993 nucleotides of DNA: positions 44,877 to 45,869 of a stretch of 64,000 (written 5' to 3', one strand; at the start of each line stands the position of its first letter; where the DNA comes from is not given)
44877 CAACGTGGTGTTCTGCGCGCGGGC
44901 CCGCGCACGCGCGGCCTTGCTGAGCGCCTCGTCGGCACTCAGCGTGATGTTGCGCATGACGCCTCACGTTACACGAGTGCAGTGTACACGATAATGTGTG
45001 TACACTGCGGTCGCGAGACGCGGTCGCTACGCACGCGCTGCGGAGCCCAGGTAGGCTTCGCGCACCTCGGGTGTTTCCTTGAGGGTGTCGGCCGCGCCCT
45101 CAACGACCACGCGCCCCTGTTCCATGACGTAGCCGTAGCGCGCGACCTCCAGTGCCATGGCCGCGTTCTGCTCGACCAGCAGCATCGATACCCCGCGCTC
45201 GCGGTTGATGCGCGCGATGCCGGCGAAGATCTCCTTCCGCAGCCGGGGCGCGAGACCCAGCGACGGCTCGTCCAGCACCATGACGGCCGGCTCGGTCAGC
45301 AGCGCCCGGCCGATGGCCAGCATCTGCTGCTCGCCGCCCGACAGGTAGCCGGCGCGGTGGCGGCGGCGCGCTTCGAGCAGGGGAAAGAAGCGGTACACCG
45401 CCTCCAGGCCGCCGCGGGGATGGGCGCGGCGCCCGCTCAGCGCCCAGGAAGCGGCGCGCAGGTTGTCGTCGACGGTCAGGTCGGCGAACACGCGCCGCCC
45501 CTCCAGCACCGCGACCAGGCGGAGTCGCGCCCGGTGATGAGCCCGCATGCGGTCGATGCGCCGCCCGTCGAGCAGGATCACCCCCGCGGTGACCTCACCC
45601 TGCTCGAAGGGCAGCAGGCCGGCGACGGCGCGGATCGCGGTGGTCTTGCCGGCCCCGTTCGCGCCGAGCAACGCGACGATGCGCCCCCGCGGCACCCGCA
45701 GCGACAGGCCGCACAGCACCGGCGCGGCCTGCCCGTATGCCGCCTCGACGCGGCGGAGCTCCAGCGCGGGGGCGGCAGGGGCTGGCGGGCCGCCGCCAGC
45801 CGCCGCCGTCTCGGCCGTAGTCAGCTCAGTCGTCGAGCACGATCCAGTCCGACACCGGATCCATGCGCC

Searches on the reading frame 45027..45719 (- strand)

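Call 36: search_protein_families(library=pfam, proteins=[window:45027-45719:-], max_evalue=0.001)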
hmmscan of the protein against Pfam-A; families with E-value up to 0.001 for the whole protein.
window:45027-45719:- (230 aa): 2 families
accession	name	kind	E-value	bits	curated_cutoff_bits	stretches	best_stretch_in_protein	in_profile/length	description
PF00005.33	ABC_tran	-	1.2e-24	87.9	25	1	4-153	3-136/137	ABC transporter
PF13304.12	AAA_21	-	2.8e-09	37.9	27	0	14-38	1-28/304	AAA domain, putative AbiEii toxin, Type IV TA system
